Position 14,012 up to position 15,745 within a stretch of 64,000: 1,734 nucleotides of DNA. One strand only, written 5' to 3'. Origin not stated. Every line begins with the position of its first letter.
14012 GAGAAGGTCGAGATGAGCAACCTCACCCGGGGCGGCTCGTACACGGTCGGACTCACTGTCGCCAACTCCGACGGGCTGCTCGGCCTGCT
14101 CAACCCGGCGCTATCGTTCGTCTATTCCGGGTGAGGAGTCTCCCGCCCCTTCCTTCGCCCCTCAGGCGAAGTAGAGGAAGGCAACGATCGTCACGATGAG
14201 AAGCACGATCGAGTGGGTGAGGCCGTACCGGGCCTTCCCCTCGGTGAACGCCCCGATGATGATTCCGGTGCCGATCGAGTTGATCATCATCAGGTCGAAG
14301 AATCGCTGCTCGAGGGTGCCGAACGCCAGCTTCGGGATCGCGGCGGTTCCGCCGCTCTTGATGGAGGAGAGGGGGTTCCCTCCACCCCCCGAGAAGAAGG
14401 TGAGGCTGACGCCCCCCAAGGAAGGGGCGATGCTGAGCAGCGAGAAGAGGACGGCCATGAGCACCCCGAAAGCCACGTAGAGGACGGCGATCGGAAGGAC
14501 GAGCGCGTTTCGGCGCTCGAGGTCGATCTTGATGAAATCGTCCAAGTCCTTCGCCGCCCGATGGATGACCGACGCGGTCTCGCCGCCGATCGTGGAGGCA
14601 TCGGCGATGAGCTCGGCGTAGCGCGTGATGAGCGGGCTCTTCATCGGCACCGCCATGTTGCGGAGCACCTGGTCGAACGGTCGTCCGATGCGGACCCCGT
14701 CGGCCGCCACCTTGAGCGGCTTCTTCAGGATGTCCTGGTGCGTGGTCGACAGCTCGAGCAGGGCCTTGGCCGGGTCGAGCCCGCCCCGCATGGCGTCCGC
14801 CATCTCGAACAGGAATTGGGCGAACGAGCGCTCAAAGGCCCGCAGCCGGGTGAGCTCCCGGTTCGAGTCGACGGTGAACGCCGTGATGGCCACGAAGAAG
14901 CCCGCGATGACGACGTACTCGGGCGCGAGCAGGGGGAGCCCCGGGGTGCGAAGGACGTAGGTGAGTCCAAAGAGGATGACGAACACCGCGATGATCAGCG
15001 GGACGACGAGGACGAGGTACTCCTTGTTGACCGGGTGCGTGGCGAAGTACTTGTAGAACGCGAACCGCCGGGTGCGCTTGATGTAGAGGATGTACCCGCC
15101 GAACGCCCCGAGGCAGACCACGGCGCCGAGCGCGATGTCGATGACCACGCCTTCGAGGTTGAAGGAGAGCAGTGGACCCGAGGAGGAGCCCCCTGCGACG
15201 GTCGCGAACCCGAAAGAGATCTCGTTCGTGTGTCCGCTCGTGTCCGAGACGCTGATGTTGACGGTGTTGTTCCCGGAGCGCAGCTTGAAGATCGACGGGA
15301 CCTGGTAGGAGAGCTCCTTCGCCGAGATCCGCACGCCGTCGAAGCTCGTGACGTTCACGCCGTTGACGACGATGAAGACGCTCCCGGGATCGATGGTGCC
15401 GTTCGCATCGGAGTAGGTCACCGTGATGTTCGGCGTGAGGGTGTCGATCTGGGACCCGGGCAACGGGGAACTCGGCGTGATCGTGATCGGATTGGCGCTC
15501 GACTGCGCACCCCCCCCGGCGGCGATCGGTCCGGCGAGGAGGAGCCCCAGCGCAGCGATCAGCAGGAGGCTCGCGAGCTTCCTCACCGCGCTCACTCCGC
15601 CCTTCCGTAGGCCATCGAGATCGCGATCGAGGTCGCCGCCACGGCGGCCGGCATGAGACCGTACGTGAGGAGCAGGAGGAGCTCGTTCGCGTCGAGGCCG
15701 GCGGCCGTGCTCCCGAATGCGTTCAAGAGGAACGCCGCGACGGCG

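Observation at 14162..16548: Split FlaJ/PilC platform; TadC-like half carries a cleavable signal peptide and ~150-aa extracellular domain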

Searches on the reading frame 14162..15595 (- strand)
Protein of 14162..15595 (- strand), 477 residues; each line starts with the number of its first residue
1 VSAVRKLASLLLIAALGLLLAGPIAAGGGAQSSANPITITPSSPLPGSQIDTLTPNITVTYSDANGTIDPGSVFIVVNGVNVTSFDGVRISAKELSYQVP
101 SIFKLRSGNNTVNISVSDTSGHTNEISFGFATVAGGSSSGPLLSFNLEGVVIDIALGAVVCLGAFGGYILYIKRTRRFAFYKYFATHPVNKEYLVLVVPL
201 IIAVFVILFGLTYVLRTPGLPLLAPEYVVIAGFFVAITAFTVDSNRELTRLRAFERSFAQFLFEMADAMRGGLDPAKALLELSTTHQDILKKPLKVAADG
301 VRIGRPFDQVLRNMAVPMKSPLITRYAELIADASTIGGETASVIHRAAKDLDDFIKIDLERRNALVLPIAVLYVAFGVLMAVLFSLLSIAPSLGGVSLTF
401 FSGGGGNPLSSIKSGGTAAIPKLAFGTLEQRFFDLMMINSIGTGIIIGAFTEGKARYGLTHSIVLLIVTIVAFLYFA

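Call 3: search_protein_families(library=pfam, proteins=[window:14162-15595:-], max_evalue=0.01)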
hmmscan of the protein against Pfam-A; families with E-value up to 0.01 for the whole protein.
window:14162-15595:- (477 aa): 1 family
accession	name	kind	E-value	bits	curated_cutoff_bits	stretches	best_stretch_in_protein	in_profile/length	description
PF00482.28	T2SSF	-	2.9e-12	47.1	25.2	1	261-387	1-124/125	Type II secretion system (T2SS), protein F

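Call 6: find_homologous_proteins(query=window:14162-15595:-)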
Query window:14162-15595:- (477 aa): 335 proteins with E <= 0.001 among 8000 candidates; the best 120 are listed.
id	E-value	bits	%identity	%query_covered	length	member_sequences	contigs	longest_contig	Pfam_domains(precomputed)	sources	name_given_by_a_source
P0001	0.0e+0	1012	100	100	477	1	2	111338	PF00482.29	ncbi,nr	ncbi:MAG: type II secretion system F family protein [Thermoplasmata archaeon]|nr:type II secretion s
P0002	3.0e-193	661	66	99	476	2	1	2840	PF00482.29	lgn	-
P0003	2.0e-188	645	64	99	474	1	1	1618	PF00482.29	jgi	jgi:archaellum biogenesis protein FlaJ (TadC family)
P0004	9.1e-177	607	63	94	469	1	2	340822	PF00482.29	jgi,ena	jgi:archaellum biogenesis protein FlaJ (TadC family)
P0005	1.5e-173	596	60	94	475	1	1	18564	PF00482.29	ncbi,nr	ncbi:MAG TPA: type II secretion system F family protein [Thermoplasmata archaeon]|nr:type II secreti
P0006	9.8e-172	590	61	94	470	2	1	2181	PF00482.29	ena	-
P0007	7.0e-170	584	59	95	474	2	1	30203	PF00482.29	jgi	jgi:pilus assembly protein TadC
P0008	1.9e-168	579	58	99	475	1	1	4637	PF00482.29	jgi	jgi:pilus assembly protein TadC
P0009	2.3e-168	579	60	93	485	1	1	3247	PF00482.29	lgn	-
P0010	1.9e-167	576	61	95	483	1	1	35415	PF00482.29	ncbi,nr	ncbi:MAG: type II secretion system F family protein [Thermoplasmata archaeon]|nr:type II secretion s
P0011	2.5e-167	575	58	94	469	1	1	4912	PF00482.29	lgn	-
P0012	2.1e-166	572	59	99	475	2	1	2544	PF00482.29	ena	-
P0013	1.5e-165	570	60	93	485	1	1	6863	PF00482.29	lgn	-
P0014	2.0e-163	563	58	94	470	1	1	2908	PF00482.29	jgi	jgi:archaellum biogenesis protein FlaJ (TadC family)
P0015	7.2e-163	561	57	95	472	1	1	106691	PF00482.29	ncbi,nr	ncbi:MAG: type II secretion system F family protein [Thermoplasmata archaeon]|nr:type II secretion s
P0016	2.7e-159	549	57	94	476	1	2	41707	PF00482.29,PF19077.7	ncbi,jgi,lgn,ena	jgi:archaellum biogenesis protein FlaJ (TadC family)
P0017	7.1e-158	544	54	93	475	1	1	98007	PF00482.29,PF19077.7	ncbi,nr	ncbi:MAG: type II secretion system F family protein [Thermoplasmata archaeon]|nr:type II secretion s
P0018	2.5e-157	542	57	95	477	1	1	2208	PF00482.29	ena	-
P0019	5.8e-157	541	56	92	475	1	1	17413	PF00482.29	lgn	-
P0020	9.7e-156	537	57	98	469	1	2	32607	PF00482.29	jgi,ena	-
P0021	1.1e-155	537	54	98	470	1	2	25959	PF00482.29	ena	-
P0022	5.2e-155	535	56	97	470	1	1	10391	PF00482.29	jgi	jgi:Flp pilus assembly protein TadB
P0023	8.2e-155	534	54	95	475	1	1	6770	PF00482.29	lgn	-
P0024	1.0e-154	534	56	99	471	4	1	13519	PF00482.29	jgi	jgi:pilus assembly protein TadC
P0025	1.4e-154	533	55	98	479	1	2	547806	PF17957.8,PF00482.29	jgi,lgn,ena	-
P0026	1.5e-154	533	53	96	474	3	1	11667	PF00482.29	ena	-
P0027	1.3e-153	530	54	99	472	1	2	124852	PF00482.29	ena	-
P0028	1.3e-153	530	57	94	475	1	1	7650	PF00482.29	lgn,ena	-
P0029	4.2e-153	529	57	97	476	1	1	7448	PF00482.29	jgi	jgi:hypothetical protein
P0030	7.4e-153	528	55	93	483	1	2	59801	PF00482.29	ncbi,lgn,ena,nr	ncbi:MAG TPA: type II secretion system F family protein [Thermoplasmata archaeon]|nr:type II secreti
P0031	8.5e-153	528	57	95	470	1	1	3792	PF00482.29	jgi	jgi:archaellum biogenesis protein FlaJ (TadC family)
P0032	8.9e-153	527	54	96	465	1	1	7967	PF00482.29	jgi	jgi:archaellum biogenesis protein FlaJ (TadC family)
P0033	2.3e-152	526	53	91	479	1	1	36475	PF00482.29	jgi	jgi:pilus assembly protein TadC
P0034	2.5e-152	526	56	98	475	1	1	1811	PF00482.29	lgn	-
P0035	2.9e-152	526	55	93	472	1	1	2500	PF00482.29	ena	-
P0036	1.6e-151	523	54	95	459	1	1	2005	PF00482.29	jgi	jgi:archaellum biogenesis protein FlaJ (TadC family)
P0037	2.8e-151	523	55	98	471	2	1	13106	PF00482.29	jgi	-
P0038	6.9e-151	521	57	93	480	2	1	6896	PF00482.29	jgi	jgi:archaellum biogenesis protein FlaJ (TadC family)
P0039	1.1e-150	521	51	94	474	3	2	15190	PF00482.29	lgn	-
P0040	2.6e-150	519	57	92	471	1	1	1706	PF00482.29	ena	-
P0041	5.2e-150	518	53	97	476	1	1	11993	PF00482.29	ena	-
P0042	1.2e-149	517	52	97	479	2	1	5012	PF00482.29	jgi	jgi:archaellum biogenesis protein FlaJ (TadC family)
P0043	1.5e-149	517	52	95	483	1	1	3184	PF00482.29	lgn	-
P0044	2.8e-149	516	53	95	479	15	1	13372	PF00482.29,PF19077.7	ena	-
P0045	7.0e-149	515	53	96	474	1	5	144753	PF00482.29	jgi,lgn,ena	jgi:archaellum biogenesis protein FlaJ (TadC family)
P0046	1.8e-148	513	53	94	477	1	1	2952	PF00482.29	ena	-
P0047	1.9e-148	513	56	92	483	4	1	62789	PF00482.29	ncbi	-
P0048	2.2e-148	513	54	97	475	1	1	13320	PF00482.29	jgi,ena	-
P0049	5.0e-148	512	55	94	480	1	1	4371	PF00482.29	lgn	-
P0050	5.3e-148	512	52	91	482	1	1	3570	PF00482.29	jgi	jgi:pilus assembly protein TadC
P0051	1.2e-147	511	52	94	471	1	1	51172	PF00482.29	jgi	jgi:Flp pilus assembly protein TadB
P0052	1.5e-147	510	53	94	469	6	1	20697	PF00482.29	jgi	jgi:archaellum biogenesis protein FlaJ (TadC family)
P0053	1.7e-147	510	52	95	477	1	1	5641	PF00482.29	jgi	jgi:pilus assembly protein TadC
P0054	2.8e-147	509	51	98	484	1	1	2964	PF00482.29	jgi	jgi:archaellum biogenesis protein FlaJ (TadC family)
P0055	9.5e-147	508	53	92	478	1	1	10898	PF00482.29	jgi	jgi:archaellum biogenesis protein FlaJ (TadC family)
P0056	1.0e-146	507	54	91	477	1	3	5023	PF00482.29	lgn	-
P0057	1.0e-146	507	52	95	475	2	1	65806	PF00482.29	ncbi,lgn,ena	-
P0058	1.2e-146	507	55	94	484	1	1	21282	PF00482.29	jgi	jgi:archaellum biogenesis protein FlaJ (TadC family)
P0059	1.3e-146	507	52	95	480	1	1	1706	PF00482.29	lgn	-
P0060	1.8e-146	507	52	96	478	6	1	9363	PF00482.29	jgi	jgi:pilus assembly protein TadC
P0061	2.0e-146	507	52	99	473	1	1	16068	PF00482.29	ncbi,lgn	-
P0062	6.3e-146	505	52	97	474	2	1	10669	PF00482.29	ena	-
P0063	7.3e-146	505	51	90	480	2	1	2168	PF00482.29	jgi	jgi:pilus assembly protein TadC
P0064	8.1e-146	505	53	94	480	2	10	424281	PF13205.13,PF00482.29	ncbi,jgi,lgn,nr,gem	ncbi:MAG TPA: type II secretion system F family protein [Thermoplasmata archaeon]|nr:type II secreti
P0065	8.7e-146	504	53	93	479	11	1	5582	PF00482.29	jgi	jgi:archaellum biogenesis protein FlaJ (TadC family)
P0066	1.1e-145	504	53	94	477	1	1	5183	PF00482.29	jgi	jgi:archaellum biogenesis protein FlaJ (TadC family)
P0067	1.8e-145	503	52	95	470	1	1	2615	PF00482.29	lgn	-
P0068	2.0e-145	503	53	95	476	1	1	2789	PF00482.29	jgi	-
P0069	2.0e-145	503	52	94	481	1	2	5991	PF00482.29,PF04234.19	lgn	-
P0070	3.4e-145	502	52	95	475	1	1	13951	PF00482.29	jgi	jgi:pilus assembly protein TadC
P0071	4.3e-145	502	54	92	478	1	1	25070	PF00482.29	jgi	jgi:archaellum biogenesis protein FlaJ (TadC family)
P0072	5.0e-145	502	51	98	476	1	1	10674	PF00482.29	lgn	-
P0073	5.7e-145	502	51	93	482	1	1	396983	PF00482.29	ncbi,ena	-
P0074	7.6e-145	501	55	92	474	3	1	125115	PF00482.29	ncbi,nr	ncbi:MAG TPA: type II secretion system F family protein [Thermoplasmata archaeon]|nr:type II secreti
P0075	1.9e-144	500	53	95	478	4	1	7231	PF00482.29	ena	-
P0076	2.0e-144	500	52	95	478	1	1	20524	PF00482.29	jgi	jgi:pilus assembly protein TadC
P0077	2.1e-144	500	53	92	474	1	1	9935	PF00482.29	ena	-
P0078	2.5e-144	500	52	94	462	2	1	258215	PF00482.29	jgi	jgi:archaellum biogenesis protein FlaJ (TadC family)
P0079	2.7e-144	499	51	94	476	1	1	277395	PF00482.29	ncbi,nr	ncbi:MAG: type II secretion system F family protein [Thermoplasmata archaeon]|nr:type II secretion s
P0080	2.8e-144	499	54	94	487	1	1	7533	PF00482.29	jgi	jgi:archaellum biogenesis protein FlaJ (TadC family)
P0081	3.7e-144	499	51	97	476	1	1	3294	PF00482.29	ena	-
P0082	5.4e-144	499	52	95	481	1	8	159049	PF00482.29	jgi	jgi:archaellum biogenesis protein FlaJ (TadC family)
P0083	1.1e-143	497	52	92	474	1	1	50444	PF00482.29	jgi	jgi:archaellum biogenesis protein FlaJ (TadC family)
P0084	1.8e-143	497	52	98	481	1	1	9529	PF00482.29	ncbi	-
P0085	2.1e-143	497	53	94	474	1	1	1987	PF00482.29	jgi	jgi:hypothetical protein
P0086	3.0e-143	496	50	98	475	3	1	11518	PF00482.29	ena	-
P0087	3.3e-143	496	53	93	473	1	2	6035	PF00482.29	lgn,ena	-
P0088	3.6e-143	496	51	95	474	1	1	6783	PF00482.29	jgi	jgi:Flp pilus assembly protein TadB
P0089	5.4e-143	495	53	90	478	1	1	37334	PF00482.29,PF19077.7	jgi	jgi:archaellum biogenesis protein FlaJ (TadC family)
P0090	5.8e-143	495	51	94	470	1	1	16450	PF00482.29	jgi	jgi:Flp pilus assembly protein TadB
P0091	1.2e-142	494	52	94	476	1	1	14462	PF00482.29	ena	-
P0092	1.3e-142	494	51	93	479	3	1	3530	PF00482.29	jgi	jgi:archaellum biogenesis protein FlaJ (TadC family)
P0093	1.3e-142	494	51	99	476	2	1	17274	PF00482.29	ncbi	-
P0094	1.5e-142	494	53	93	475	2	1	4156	PF00482.29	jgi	-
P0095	1.5e-142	494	51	94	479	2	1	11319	PF00482.29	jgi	-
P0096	1.6e-142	494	53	90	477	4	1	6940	PF00482.29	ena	-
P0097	1.6e-142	494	51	98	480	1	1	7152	PF00482.29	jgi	jgi:pilus assembly protein TadC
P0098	2.2e-142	493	53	92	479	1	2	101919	PF00482.29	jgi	jgi:archaellum biogenesis protein FlaJ (TadC family)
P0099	2.3e-142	493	53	95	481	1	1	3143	PF00482.29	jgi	-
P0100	2.7e-142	493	51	91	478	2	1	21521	PF00482.29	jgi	-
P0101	2.9e-142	493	51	96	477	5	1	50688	PF00482.29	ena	-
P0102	3.0e-142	493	53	95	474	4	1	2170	PF00482.29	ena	-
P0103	3.1e-142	493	52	95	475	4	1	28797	PF00482.29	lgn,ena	-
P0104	3.2e-142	493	54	92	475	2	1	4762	PF00482.29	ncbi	-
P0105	4.6e-142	492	49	95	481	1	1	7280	PF00482.29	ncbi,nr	ncbi:MAG: type II secretion system F family protein [Thermoplasmata archaeon]|nr:type II secretion s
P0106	4.8e-142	492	52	95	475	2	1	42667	PF00482.29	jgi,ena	-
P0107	6.9e-142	492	51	98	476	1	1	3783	PF00482.29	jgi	jgi:pilus assembly protein TadC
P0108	7.1e-142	492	51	97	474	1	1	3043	PF00482.29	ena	-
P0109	7.3e-142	491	51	94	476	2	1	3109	PF00482.29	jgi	jgi:archaellum biogenesis protein FlaJ (TadC family)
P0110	9.7e-142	491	51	100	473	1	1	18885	PF00482.29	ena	-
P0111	1.0e-141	491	54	92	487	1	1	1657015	PF00482.29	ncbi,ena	-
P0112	1.2e-141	491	52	92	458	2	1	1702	PF00482.29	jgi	jgi:archaellum biogenesis protein FlaJ (TadC family)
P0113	1.6e-141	490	49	98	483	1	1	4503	PF00482.29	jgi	jgi:archaellum biogenesis protein FlaJ (TadC family)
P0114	1.6e-141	490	53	93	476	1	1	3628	PF00482.29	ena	-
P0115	2.2e-141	490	52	93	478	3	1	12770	PF00482.29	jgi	-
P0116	3.3e-141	489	53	99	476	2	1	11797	PF00482.29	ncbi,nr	ncbi:MAG TPA: type II secretion system F family protein [Thermoplasmata archaeon]|nr:type II secreti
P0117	3.9e-141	489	50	98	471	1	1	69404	PF00482.29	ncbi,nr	ncbi:MAG: type II secretion system F family protein [Thermoplasmata archaeon]|nr:type II secretion s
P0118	4.2e-141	489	52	94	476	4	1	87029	PF00482.29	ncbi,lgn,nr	ncbi:MAG TPA: type II secretion system F family protein [Thermoplasmata archaeon]|nr:type II secreti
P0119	5.0e-141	489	53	100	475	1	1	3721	PF00482.29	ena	-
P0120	5.1e-141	489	51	94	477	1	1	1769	PF00482.29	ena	-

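Call 14: find_related_loci(query=A1, collection=genome_contigs, flank=6000)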
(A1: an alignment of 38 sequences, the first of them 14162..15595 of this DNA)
Query A1 (477 aa) in genome_contigs; peptide patterns used: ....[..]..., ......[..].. (x = any residue, [..] = any of these).
150 stretches matched a pattern; 85 encode a relative of the query (tblastn E <= 1e-3); the best 80 are kept; 80 distinct loci.
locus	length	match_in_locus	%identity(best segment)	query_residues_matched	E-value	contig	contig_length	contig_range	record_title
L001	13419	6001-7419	65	4-476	0e+0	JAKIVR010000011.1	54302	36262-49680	MAG: Thermoplasmata archaeon isolate AcS11-62 AcS11-62_11, whole genome shotgun sequence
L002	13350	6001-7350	61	23-474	1e-170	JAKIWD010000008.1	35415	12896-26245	MAG: Thermoplasmata archaeon isolate AcS4-93 k141_3694418_length_35415_cov_15.0000, whole genome shotgun sequence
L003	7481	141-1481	60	31-476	6e-169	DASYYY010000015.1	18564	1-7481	MAG TPA_asm: Thermoplasmata archaeon isolate SMAG_U6348 k141_372607, whole genome shotgun sequence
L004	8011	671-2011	57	27-473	9e-162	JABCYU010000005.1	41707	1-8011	MAG: Methanobacteriota archaeon isolate Inc-BW-H-2-M_MAG52 Ga0210384_10000941, whole genome shotgun sequence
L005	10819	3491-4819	55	32-473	6e-158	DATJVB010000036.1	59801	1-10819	MAG TPA_asm: Thermoplasmata archaeon isolate SMAG_U15061 k141_4833439, whole genome shotgun sequence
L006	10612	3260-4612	53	23-474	3e-153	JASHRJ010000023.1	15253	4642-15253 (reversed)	MAG: Thermoplasmata archaeon isolate JOPF098 JOPF_N102_contig_10791, whole genome shotgun sequence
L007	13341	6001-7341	54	29-473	4e-152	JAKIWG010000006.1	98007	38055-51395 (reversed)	MAG: Thermoplasmata archaeon isolate AcS5-116 NODE_514_length_98007_cov_10.108063, whole genome shotgun sequence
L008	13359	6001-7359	52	19-474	8e-152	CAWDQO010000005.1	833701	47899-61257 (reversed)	MAG: uncultured Thermoplasmata archaeon isolate MFD03399.bin.2.1 genome assembly, contig: contig_5598, whole genome shot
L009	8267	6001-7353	53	23-473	7e-152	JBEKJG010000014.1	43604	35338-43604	MAG: Thermoplasmata archaeon isolate SPRUCE 318 SPRUCE_318_14, whole genome shotgun sequence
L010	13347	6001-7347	52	23-473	1e-149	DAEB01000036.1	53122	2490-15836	MAG TPA_asm: Thermoplasmata archaeon UBA184 UBA184_contig_1531, whole genome shotgun sequence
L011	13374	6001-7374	52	18-473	2e-148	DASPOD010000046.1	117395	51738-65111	MAG TPA_asm: Thermoplasmata archaeon isolate SMAG_U12138 k141_1368059, whole genome shotgun sequence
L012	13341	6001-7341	52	26-475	2e-148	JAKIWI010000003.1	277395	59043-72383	MAG: Thermoplasmata archaeon isolate AcS5-58 NODE_30_length_277395_cov_33.446019, whole genome shotgun sequence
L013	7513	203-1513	55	36-474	3e-148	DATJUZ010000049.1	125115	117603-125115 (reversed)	MAG TPA_asm: Thermoplasmata archaeon isolate SMAG_U15059 k141_1621094, whole genome shotgun sequence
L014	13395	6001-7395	52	10-474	4e-147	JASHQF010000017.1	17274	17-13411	MAG: Thermoplasmata archaeon isolate JOPF068 JOPF_N04C_contig_26610, whole genome shotgun sequence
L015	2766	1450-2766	52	34-473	3e-154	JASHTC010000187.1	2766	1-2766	MAG: Thermoplasmata archaeon isolate JOPF143 JOPF_A14C_contig_194144, whole genome shotgun sequence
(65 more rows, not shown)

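Call 15: search_solved_structures(query=window:14162-15595:-, max_evalue=1)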
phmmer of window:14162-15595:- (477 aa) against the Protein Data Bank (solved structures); distinct sequences matched with E-value up to 1: 0.

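Call 22: search_protein_families(library=pfam, proteins=[P0016, P0025, P0064, P0069], max_evalue=1)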
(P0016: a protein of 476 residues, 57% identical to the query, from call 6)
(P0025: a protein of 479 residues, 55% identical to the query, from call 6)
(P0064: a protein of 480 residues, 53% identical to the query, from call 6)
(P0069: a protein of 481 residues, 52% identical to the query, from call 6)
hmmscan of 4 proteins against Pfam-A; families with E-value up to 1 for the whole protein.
P0016 (476 aa): 5 families
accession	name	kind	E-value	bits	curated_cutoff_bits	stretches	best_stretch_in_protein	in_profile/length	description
PF00482.28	T2SSF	-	5.3e-11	43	25.2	1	259-385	1-124/125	Type II secretion system (T2SS), protein F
PF19077.6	Big_13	-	3.2e-06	28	27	1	71-130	41-100/102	Bacterial Ig-like domain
PF16640.11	Big_3_5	-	0.005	17.8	35.5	1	44-120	5-75/88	Bacterial Ig-like domain (group 3)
PF13205.12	Big_5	-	0.16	13.2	23.6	1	34-129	4-104/105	Bacterial Ig-like domain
PF00801.26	PKD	-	0.33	11.4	23.5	1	103-121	54-72/80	PKD domain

P0025 (479 aa): 6 families
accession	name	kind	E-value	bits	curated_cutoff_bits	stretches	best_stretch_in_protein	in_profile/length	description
PF00482.28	T2SSF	-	6.5e-12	45.9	25.2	1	264-387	4-124/125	Type II secretion system (T2SS), protein F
PF17957.7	Big_7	-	1.5e-05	26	24.1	1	42-113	6-69/70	Bacterial Ig domain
PF04234.18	CopC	-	0.029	15.8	23.3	1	42-130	7-90/92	CopC domain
PF23960.2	DUF7289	-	0.029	14.3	27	1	232-286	21-75/238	Family of unknown function (DUF7289)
PF19077.6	Big_13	-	0.031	15.2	27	1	69-131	39-99/102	Bacterial Ig-like domain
PF13205.12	Big_5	-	0.11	13.7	23.6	1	37-130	5-103/105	Bacterial Ig-like domain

P0064 (480 aa): 8 families
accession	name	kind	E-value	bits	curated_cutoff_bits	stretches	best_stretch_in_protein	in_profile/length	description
PF00482.28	T2SSF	-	1.2e-10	41.8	25.2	1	269-392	4-124/125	Type II secretion system (T2SS), protein F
PF13205.12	Big_5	-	4.7e-06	27.7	23.6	1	39-135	3-104/105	Bacterial Ig-like domain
PF17957.7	Big_7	-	0.0001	23.3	24.1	1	42-118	2-70/70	Bacterial Ig domain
PF19077.6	Big_13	-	0.00084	20.2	27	1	75-138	41-102/102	Bacterial Ig-like domain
PF04234.18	CopC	-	0.002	19.5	23.3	1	44-136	5-92/92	CopC domain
PF23960.2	DUF7289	-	0.043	13.8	27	1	234-294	18-78/238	Family of unknown function (DUF7289)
PF02494.22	HYR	-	0.2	12.4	21.7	1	57-135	4-80/81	HYR domain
PF09136.16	Glucodextran_B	-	0.85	10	27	0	107-136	52-81/83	Glucodextranase, domain B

P0069 (481 aa): 5 families
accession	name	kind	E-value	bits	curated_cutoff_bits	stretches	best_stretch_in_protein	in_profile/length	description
PF00482.28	T2SSF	-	2.2e-11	44.2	25.2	1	269-392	4-124/125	Type II secretion system (T2SS), protein F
PF04234.18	CopC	-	1.1e-05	26.8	23.3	1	43-136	4-92/92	CopC domain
PF17957.7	Big_7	-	0.00043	21.3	24.1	1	42-118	2-70/70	Bacterial Ig domain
PF13205.12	Big_5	-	0.00047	21.3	23.6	1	40-135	4-104/105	Bacterial Ig-like domain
PF19077.6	Big_13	-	0.0085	17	27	1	88-138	53-102/102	Bacterial Ig-like domain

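Call 23: search_protein_families(library=ncbifam, proteins=[window:14162-15595:-], max_evalue=0.01)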
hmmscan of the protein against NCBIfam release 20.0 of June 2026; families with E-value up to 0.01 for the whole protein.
window:14162-15595:- (477 aa): 1 family
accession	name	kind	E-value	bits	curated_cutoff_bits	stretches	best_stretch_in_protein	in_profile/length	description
NF046075.1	UpsF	equivalog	0.0012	17.7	400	1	228-365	284-414/484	membrane pilin protein UpsF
